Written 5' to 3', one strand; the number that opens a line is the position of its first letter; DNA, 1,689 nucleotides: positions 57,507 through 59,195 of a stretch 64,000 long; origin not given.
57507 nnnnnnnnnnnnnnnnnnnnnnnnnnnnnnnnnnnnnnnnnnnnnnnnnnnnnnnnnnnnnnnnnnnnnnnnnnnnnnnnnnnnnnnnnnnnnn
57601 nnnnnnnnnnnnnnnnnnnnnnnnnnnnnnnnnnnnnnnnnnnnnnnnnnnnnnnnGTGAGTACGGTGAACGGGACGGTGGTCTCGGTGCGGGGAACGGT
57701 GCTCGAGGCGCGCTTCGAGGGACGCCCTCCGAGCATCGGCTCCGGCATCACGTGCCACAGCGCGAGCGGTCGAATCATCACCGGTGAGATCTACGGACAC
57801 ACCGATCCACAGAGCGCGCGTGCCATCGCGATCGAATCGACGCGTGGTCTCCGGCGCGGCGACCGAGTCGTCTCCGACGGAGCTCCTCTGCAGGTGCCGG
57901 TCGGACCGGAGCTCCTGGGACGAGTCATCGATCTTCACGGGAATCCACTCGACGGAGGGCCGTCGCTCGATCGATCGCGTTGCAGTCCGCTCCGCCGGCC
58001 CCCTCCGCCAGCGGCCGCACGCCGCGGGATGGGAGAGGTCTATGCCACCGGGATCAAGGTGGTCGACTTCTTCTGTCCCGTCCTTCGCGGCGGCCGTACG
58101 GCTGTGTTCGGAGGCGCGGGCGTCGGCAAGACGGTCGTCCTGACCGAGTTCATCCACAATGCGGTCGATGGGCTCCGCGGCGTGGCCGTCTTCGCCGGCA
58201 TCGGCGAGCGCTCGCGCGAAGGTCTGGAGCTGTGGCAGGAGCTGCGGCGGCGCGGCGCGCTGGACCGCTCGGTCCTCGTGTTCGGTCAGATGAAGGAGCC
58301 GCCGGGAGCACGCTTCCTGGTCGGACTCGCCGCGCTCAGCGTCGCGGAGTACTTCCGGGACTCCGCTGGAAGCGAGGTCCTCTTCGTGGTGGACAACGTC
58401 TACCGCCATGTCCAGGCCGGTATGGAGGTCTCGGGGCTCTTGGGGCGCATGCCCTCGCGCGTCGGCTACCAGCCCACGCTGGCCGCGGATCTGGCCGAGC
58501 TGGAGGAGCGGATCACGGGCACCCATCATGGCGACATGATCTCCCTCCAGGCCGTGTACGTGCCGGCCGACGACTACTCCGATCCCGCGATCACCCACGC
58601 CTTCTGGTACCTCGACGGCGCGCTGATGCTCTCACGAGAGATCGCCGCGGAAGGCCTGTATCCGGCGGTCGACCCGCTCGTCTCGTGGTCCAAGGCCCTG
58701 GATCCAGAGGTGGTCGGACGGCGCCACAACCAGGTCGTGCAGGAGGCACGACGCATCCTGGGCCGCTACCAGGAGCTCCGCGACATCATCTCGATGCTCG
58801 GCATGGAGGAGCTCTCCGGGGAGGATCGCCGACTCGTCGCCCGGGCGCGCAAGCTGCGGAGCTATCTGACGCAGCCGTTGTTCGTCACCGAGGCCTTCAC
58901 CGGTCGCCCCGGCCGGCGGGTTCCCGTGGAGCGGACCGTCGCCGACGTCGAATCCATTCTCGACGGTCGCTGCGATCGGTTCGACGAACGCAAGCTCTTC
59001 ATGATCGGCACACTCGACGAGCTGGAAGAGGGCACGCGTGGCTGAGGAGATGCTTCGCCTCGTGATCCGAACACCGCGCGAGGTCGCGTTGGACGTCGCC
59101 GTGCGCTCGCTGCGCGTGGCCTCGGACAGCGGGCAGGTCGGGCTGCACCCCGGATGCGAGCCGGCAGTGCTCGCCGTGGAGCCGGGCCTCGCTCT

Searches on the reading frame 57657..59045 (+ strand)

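Call 63: search_protein_families(library=pfam, proteins=[window:57657-59045:+], max_evalue=0.00001)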
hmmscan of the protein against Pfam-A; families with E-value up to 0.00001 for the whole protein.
window:57657-59045:+ (462 aa): 3 families
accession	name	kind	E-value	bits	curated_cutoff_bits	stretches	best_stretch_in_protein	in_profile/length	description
PF00006.31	ATP-synt_ab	-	7.1e-66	222.3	29.5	1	132-345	1-213/213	ATP synthase alpha/beta family, nucleotide-binding domain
PF22919.1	ATP-synt_VA_C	-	3.6e-11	43.4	24.7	1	349-410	4-66/101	C-terminal domain of V and A type ATP synthase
PF02874.29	ATP-synt_ab_N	-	6.8e-06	26.9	20.9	0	8-73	1-67/69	ATP synthase alpha/beta family, beta-barrel domain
